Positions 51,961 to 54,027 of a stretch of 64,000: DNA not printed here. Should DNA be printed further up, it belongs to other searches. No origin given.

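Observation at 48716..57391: Seven-gene exported module of unknown function wedged inside the purine / Mo-hydroxylase supercluster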

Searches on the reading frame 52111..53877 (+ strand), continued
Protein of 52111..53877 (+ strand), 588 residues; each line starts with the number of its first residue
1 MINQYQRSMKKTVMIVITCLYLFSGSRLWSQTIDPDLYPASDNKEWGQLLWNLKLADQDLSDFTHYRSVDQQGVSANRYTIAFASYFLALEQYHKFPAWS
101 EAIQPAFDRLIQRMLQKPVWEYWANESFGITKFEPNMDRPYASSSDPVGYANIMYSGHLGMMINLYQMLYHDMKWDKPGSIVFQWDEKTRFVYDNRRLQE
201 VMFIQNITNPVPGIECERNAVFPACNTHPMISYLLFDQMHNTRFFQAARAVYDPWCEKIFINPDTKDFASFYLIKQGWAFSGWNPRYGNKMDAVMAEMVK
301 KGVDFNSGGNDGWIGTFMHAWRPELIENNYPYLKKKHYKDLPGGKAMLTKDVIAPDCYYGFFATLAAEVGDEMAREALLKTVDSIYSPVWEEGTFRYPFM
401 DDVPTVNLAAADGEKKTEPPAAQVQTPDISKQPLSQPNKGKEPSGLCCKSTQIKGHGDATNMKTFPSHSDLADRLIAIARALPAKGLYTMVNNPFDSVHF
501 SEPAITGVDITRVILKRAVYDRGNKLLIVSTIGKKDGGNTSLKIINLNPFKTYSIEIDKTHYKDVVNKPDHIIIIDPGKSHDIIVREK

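Call 55: find_homologous_proteins(query=window:52135-53877:+, max_evalue=0.00001)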
Query window:52135-53877:+ (580 aa): 202 proteins with E <= 0.00001 among 6603 candidates; the best 120 are listed.
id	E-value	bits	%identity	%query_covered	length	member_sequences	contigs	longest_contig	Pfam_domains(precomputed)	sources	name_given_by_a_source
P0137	0.0e+0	1370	100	99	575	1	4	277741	PF18566.8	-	-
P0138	0.0e+0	1090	82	95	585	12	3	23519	PF18566.8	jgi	-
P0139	0.0e+0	1075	78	100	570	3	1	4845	PF18566.8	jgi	jgi:hypothetical protein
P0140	0.0e+0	1074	79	100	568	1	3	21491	PF18566.8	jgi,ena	-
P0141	0.0e+0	1072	83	95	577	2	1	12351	PF18566.8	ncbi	-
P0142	0.0e+0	1065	81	96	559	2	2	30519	PF18566.8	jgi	-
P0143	0.0e+0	1065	81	96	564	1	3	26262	PF18566.8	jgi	-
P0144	0.0e+0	1063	82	96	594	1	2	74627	PF18566.8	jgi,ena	-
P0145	0.0e+0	1041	77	100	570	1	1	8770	PF18566.8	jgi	jgi:hypothetical protein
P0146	0.0e+0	1038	78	96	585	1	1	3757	PF18566.8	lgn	-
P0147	1.3e-292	990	73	100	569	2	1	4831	PF18566.8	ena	-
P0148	1.1e-290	983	72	100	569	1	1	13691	PF18566.8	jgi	jgi:hypothetical protein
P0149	3.7e-290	982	72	100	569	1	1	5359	PF18566.8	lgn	-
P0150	5.0e-287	971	72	98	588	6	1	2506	PF18566.8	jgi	jgi:hypothetical protein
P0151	8.8e-286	967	74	96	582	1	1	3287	PF18566.8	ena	-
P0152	4.4e-285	965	71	100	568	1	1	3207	PF18566.8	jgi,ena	-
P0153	1.6e-281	953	69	100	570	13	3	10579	PF18566.8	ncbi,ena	-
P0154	5.0e-280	948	69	100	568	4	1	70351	PF18566.8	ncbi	-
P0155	2.5e-279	946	70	97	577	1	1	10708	PF18566.8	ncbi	ncbi:MAG: hypothetical protein WCI71_01575, partial [Bacteroidota bacterium]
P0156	2.5e-278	943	70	100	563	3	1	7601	PF18566.8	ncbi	-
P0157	9.1e-276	934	68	100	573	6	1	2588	PF18566.8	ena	-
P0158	4.4e-275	932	68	100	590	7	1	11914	PF18566.8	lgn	-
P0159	2.0e-274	930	70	96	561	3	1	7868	PF18566.8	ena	-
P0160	1.2e-272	924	67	100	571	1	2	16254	PF18566.8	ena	-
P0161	3.2e-269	912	70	95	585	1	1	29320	PF18566.8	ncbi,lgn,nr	ncbi:MAG: hypothetical protein PHF97_09260 [Bacteroidales bacterium]|nr:hypothetical protein [Bacter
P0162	3.3e-267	906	66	100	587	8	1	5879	PF18566.8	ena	-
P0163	2.1e-262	890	64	99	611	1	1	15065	PF18566.8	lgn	-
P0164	1.1e-246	838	80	78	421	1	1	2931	PF18566.8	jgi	jgi:hypothetical protein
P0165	3.7e-236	803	58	99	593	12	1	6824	PF18566.8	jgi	-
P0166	2.0e-233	794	57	100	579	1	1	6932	PF18566.8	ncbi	-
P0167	3.5e-231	787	61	96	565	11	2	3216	PF18566.8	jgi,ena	-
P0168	2.9e-230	784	58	99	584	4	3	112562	PF18566.8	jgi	jgi:hypothetical protein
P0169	2.6e-228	777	58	96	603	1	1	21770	PF18566.8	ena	-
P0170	1.8e-227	775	59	96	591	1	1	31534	PF18566.8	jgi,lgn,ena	-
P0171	5.7e-224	763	56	98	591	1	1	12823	PF18566.8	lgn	-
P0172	1.9e-223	761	57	96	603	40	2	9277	PF18566.8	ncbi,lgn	-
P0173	2.7e-223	761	58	95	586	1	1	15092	PF18566.8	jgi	jgi:hypothetical protein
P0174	5.4e-223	760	59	96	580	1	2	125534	PF18566.8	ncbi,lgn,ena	-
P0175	1.1e-220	752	56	100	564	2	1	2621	PF18566.8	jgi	jgi:hypothetical protein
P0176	2.5e-218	744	74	72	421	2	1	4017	PF18566.8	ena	-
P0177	2.7e-218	744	56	99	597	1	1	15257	PF18566.8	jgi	jgi:hypothetical protein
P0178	4.1e-218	744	58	96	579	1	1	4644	PF18566.8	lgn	-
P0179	1.0e-217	742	56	95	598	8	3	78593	PF18566.8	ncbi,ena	-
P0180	1.2e-217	742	56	99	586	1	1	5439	PF18566.8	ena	-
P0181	2.9e-216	738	55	99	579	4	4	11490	PF18566.8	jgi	-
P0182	2.0e-215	735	57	96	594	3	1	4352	PF18566.8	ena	-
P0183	5.3e-215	733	56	96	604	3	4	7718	PF18566.8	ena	-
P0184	5.6e-215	733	56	96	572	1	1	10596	PF18566.8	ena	-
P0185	2.0e-214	731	55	98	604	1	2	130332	PF18566.8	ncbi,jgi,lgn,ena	ncbi:MAG: hypothetical protein WCV63_05345 [Negativicutes bacterium]|jgi:hypothetical protein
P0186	3.6e-214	731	55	98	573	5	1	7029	PF18566.8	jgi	-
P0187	1.3e-213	729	55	99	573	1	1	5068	PF18566.8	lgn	-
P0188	2.7e-213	728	55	96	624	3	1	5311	PF18566.8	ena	-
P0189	1.3e-210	719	55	96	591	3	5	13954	PF18566.8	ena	-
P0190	6.2e-210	717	53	99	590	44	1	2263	PF18566.8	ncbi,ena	-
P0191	3.8e-208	711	56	96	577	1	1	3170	PF18566.8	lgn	-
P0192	2.9e-205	701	54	100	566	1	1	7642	PF18566.8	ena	-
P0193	3.5e-205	701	54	96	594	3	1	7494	PF18566.8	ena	-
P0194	1.5e-204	699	54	95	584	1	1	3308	PF18566.8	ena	-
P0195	2.3e-204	698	54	95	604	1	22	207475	PF18566.8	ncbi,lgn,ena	-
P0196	4.2e-204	697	54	98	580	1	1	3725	PF18566.8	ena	-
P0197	2.7e-202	691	53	100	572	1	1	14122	PF18566.8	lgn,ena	-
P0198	1.6e-201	689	54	96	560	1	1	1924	PF18566.8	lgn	-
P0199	7.2e-198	677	55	92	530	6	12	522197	PF18566.8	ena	-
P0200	2.2e-193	662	52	100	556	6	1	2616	PF18566.8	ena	-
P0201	4.4e-193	661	53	96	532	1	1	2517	PF18566.8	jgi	-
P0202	6.1e-193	661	51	99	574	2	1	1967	PF18566.8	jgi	jgi:hypothetical protein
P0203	1.8e-190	652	52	96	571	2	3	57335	PF18566.8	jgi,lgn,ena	-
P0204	5.0e-189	648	50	100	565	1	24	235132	PF18566.8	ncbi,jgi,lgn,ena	-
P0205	1.2e-187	643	50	100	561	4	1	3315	PF18566.8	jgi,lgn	jgi:hypothetical protein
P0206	9.6e-186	637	51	96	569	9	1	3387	PF18566.8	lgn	-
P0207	1.9e-185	636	51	96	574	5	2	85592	PF18566.8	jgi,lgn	jgi:hypothetical protein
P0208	1.6e-183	629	54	86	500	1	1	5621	PF18566.8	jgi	-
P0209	6.5e-183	627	49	96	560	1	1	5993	PF18566.8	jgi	jgi:hypothetical protein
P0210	3.0e-182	625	48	99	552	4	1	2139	PF18566.8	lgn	-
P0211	3.5e-182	625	49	96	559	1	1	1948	PF18566.8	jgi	jgi:hypothetical protein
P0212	5.7e-181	621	48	100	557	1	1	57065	PF18566.8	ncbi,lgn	-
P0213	1.0e-180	620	50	96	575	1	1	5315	PF18566.8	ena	-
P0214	1.8e-179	616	50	96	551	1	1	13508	PF18566.8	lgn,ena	-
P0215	6.6e-179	614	47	100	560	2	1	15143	PF18566.8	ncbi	-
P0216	2.4e-178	612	48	100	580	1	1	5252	PF18566.8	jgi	jgi:hypothetical protein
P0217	1.2e-176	607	47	96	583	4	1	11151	PF18566.8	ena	-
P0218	1.1e-174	600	46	99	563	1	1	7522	PF18566.8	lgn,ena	-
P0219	2.2e-173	596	47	96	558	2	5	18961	PF18566.8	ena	-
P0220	3.8e-172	592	48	96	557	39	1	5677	PF18566.8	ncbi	-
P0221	7.5e-170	584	47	96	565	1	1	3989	PF18566.8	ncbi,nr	ncbi:MAG: hypothetical protein PHV59_09830 [Victivallales bacterium]|nr:hypothetical protein [Victiv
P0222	7.0e-169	581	46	97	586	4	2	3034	PF18566.8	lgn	-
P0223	1.4e-168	580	48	97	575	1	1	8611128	PF18566.8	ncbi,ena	-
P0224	1.9e-167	576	45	100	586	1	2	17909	PF18566.8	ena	-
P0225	2.8e-167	576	45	96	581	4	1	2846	PF18566.8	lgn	-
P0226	1.6e-164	567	45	97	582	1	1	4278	PF18566.8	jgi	jgi:hypothetical protein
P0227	2.7e-164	566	45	98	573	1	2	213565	PF18566.8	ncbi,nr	ncbi:MAG: hypothetical protein AB7F40_09845 [Victivallaceae bacterium]|nr:hypothetical protein [Vict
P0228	6.5e-164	565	45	99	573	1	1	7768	PF18566.8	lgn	-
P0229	7.2e-163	561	46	100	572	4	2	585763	PF18566.8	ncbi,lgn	-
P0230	4.9e-162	559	46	96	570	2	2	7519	PF18566.8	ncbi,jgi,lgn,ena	ncbi:MAG: hypothetical protein WC082_05595 [Victivallales bacterium]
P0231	9.8e-157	541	45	96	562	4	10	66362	PF18566.8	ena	-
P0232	2.2e-156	540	46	93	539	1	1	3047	PF18566.8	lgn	-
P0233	6.4e-155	535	43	96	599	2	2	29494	PF18566.8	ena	-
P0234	5.8e-150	519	44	94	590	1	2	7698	PF18566.8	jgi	jgi:hypothetical protein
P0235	4.9e-148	512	43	95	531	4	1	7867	PF18566.8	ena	-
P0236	1.1e-144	501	49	67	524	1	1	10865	PF18566.8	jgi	jgi:hypothetical protein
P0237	5.6e-144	499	49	63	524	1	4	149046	PF18566.8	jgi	-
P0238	3.0e-143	496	52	63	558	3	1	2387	PF18566.8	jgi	jgi:hypothetical protein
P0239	4.9e-143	496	46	68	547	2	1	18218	PF18566.8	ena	-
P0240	3.1e-142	493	49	67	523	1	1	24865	PF18566.8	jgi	jgi:hypothetical protein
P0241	9.6e-141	488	47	67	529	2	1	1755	PF18566.8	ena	-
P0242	1.3e-139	484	42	99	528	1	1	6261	PF18566.8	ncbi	-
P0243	9.5e-139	482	41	99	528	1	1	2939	PF18566.8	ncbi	-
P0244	1.5e-137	478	50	63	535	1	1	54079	PF18566.8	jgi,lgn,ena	-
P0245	2.3e-137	477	48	69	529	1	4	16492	PF18566.8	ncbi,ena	-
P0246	3.8e-137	476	50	65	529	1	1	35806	PF18566.8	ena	-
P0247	4.1e-137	476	50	63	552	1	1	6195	PF18566.8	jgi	jgi:hypothetical protein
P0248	1.0e-136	475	46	69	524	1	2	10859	PF18566.8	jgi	-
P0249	2.1e-136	474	40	99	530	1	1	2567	PF18566.8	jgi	jgi:hypothetical protein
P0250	2.7e-136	473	45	69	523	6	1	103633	PF18566.8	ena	-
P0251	3.3e-136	473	48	68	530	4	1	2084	PF18566.8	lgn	-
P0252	2.1e-135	471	38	96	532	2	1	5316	PF18566.8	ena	-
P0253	2.4e-135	470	47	63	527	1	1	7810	PF18566.8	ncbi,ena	-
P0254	2.6e-135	470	51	63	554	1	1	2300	PF18566.8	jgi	jgi:hypothetical protein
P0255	3.9e-135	470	47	63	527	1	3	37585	PF18566.8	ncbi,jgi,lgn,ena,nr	ncbi:MAG TPA: hypothetical protein VM658_19380 [bacterium]|nr:hypothetical protein [bacterium]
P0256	6.2e-135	469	39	95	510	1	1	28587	PF18566.8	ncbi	-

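Call 57: find_encoding_contigs(protein=P0223, flank=10000, max_places=1)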
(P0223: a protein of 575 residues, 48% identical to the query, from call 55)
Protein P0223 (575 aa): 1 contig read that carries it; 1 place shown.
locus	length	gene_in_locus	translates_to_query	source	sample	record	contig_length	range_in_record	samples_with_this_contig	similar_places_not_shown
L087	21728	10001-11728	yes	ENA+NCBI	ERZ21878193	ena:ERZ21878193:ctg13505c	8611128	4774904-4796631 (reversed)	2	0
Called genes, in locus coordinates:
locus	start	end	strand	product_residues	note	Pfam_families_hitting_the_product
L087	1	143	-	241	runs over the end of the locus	PF17131:TP_0789-like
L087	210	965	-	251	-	-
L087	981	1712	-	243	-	PF17131:TP_0789-like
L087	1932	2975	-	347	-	PF12146:Hydrolase_4 (weak), PF20257:SAM_HAT_C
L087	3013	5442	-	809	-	PF02861:Clp_N, PF05621:TniB (weak), PF00004:AAA, PF17871:AAA_lid_9, PF00004:AAA, PF07724:AAA_2, PF07728:AAA_5, PF10431:ClpB_D2-small, +7 more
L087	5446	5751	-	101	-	PF02617:ClpS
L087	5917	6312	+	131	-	-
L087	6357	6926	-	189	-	-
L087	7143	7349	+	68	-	PF01165:Ribosomal_S21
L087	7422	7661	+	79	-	-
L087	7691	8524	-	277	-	PF10672:Methyltrans_SAM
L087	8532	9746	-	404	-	PF01979:Amidohydro_1, PF07969:Amidohydro_3 (weak)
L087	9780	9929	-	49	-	-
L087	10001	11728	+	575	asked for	PF18566:Ldi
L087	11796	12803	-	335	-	PF03372:Exo_endo_phos, PF23226:Exo_endo_phos_PGAP2IP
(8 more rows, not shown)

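Call 72: predict_structure(alignment_id=A4)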
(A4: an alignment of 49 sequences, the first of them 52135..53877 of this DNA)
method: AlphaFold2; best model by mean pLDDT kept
length: 580 residues; sequences in the alignment: 49
mean_pLDDT: 86.7   pTM: 0.86
mean pLDDT of the five models: 86.7, 86.2, 85.7, 84.4, 83.3
residues with pLDDT >= 90: 398; 70-90: 100; 50-70: 26; < 50: 56
segments of 3 or more residues with pLDDT < 50: 17-21, 404-444, 446-448, 450-456
pLDDT, mean of each block of 10 residues (from residue 1): 78 58 79 97 97 88 76 97 99 98 96 84 81 84 88 98 98 95 97 96 93 96 98 98 97 96 95 94 89 89 97 98 97 95 81 97 98 92 93 61 44 35 34 30 45 51 92 98 96 98 96 97 91 97 97 96 97 96
secondary structure, 60 per line:
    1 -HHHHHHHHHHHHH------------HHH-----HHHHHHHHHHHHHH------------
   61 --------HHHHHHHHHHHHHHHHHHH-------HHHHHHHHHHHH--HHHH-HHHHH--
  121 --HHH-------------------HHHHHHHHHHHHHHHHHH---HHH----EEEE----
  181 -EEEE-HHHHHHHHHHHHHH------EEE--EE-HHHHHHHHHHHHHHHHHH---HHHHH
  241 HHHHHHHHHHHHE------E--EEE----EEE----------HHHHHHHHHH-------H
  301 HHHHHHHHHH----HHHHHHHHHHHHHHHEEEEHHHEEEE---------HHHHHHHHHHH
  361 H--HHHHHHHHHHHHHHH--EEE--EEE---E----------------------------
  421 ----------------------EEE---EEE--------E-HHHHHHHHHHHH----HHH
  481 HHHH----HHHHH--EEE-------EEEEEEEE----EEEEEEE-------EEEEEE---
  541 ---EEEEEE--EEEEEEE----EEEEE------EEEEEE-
elements in order: H2-14 H35-48 H69-87 H95-106 H109-112 H114-118 H145-162 E173-176 E182-185 H187-200 E207-209 H215-232 H236-252 E263-265 E270-272 H283-292 H300-310 H315-329 E330-333 E337-340 H350-361 H364-378 E381-383 E386-388 E443-445 E449-451 H462-473 H478-484 H489-493 E496-498 E506-513 E518-524 E532-537 E544-549 E552-558 E563-567 E574-579

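Call 77: fold_search(model_id=the predicted structure, library=pdb)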
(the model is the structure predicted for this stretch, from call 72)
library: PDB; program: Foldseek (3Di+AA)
matches with E <= 10: 860; with E <= 0.001: 45
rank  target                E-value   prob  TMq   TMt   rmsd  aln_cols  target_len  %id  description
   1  5hlr_C                9.2e-15  1.00  0.52  0.80   4.4       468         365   18  Linalool dehydratase/isomerase: Ldi-apo (released 2016-04-27)
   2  7ad2_D                1.5e-14  1.00  0.51  0.79   4.5       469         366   18  Linalool Dehydratase Isomerase G107T mutant (released 2021-10-06)
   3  7ad2_C                2.1e-14  1.00  0.51  0.80   4.6       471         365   18  Linalool Dehydratase Isomerase G107T mutant (released 2021-10-06)
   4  6thm_A                2.5e-14  1.00  0.52  0.81   4.5       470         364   18  Linalool Dehydratase Isomerase M125A mutant (released 2020-10-07)
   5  5g1u_B                2.6e-14  1.00  0.51  0.79   4.9       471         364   19  Linalool Dehydratase Isomerase in complex with Geraniol (released 2017-01-11)
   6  6thm_D                3.5e-14  1.00  0.51  0.79   4.5       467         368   18  Linalool Dehydratase Isomerase M125A mutant (released 2020-10-07)
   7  6t9h_E                3.5e-14  1.00  0.51  0.81   4.6       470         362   18  C171S mutant of Linalool Dehydratase Isomerase (released 2020-10-07)
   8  6tfr_B                4.0e-14  1.00  0.49  0.76   5.3       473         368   19  Linalool Dehydratase Isomerase C180A mutant (released 2020-10-07)
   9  7ad2_A                4.2e-14  1.00  0.52  0.81   4.3       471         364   18  Linalool Dehydratase Isomerase G107T mutant (released 2021-10-06)
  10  5g1w_C                4.6e-14  1.00  0.52  0.81   4.3       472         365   18  Apo Structure of Linalool Dehydratase-Isomerase (released 2017-01-11)
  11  6tfr_A                5.0e-14  1.00  0.52  0.81   4.3       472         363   18  Linalool Dehydratase Isomerase C180A mutant (released 2020-10-07)
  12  6tfr_D                5.0e-14  1.00  0.51  0.80   4.6       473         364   18  Linalool Dehydratase Isomerase C180A mutant (released 2020-10-07)
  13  6t9h_V                5.0e-14  1.00  0.49  0.77   5.5       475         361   19  C171S mutant of Linalool Dehydratase Isomerase (released 2020-10-07)
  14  6tfn_D                5.8e-14  1.00  0.52  0.81   4.5       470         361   18  Linalool Dehydratase Isomerase in complex with Myrcene (released 2020-10-07)
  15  5hlr_A                5.8e-14  1.00  0.51  0.80   4.4       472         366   19  Linalool dehydratase/isomerase: Ldi-apo (released 2016-04-27)
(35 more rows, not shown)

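Call 93: find_related_loci(query=A4, collection=genome_contigs, flank=6000)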
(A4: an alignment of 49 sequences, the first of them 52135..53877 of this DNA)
Query A4 (580 aa) in genome_contigs; peptide patterns used: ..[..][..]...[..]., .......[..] (x = any residue, [..] = any of these).
172 stretches matched a pattern; 146 encode a relative of the query (tblastn E <= 1e-3); the best 80 are kept; 80 distinct loci.
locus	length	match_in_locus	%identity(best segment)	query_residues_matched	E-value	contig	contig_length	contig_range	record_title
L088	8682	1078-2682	83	30-580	0e+0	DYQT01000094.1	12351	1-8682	MAG TPA_asm: Draconibacterium orientale isolate SulCav_GS10_10_7_44_10 SulCav_GS10_10_8603_length_12351_cov_6_924366, wh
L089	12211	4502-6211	69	1-580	0e+0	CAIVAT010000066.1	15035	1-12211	MAG: uncultured Bacteroidales bacterium isolate AM-2014_bin-2870 genome assembly, contig: bin-2870:066/195, whole genome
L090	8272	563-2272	69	1-580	0e+0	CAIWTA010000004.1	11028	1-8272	MAG: uncultured Bacteroidales bacterium isolate KR5_bin-778 genome assembly, contig: bin-778:004/329, whole genome shotg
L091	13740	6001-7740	69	1-580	0e+0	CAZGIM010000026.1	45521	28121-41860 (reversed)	MAG TPA_asm: uncultured Prolixibacteraceae bacterium isolate SRP263991_co1_301 genome assembly, contig: NODE_795_length_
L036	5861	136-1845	69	1-580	0e+0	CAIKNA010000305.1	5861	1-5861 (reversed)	MAG: uncultured Bacteroidales bacterium isolate AlinenLipids_bin-7146 genome assembly, contig: bin-7146:305/409, whole g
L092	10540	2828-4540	68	1-580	0e+0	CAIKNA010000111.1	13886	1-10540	MAG: uncultured Bacteroidales bacterium isolate AlinenLipids_bin-7146 genome assembly, contig: bin-7146:111/409, whole g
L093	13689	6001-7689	59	5-579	0e+0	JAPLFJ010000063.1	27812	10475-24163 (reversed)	MAG: Ignavibacteriae bacterium isolate LacPavin_0920_WC57_MAG_36_34 LacPavin_0920_WC57_scaffold_577576, whole genome sho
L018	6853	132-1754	61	22-579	0e+0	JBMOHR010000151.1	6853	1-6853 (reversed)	MAG: Ignavibacteria bacterium isolate Deming_bin.364 contig36816, whole genome shotgun sequence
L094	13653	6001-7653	56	25-577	0e+0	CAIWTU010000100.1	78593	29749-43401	MAG: uncultured Geobacter sp. isolate AlinenLipids_bin-4213 genome assembly, contig: bin-4213:100/171, whole genome shot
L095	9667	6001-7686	56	25-579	0e+0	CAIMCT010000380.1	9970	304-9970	MAG: uncultured Desulfobacteraceae bacterium isolate Umea1_bin-2529 genome assembly, contig: bin-2529:380/580, whole gen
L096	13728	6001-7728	55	15-580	0e+0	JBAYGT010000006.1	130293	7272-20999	MAG: Negativicutes bacterium isolate SO_2016_GW1_131 scaffold00308_OW334_2016, whole genome shotgun sequence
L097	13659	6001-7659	54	30-577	0e+0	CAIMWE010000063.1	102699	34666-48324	MAG: uncultured Acidobacteria bacterium isolate AlinenLipids_bin-9101 genome assembly, contig: bin-9101:063/305, whole g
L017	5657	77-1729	52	1-579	0e+0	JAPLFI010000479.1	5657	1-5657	MAG: Ignavibacteriae bacterium isolate LacPavin_0419_WC90_MAG_39_12 LacPavin_0419_WC90_scaffold_52241, whole genome shot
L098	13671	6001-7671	54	25-580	0e+0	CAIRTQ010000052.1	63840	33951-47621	MAG: uncultured Elusimicrobia bacterium isolate MJ-2014_bin-0981 genome assembly, contig: bin-0981:052/158, whole genome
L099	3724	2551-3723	71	1-391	0e+0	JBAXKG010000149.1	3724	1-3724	MAG: Bacteroidota bacterium isolate ELA395 MAG395_149, whole genome shotgun sequence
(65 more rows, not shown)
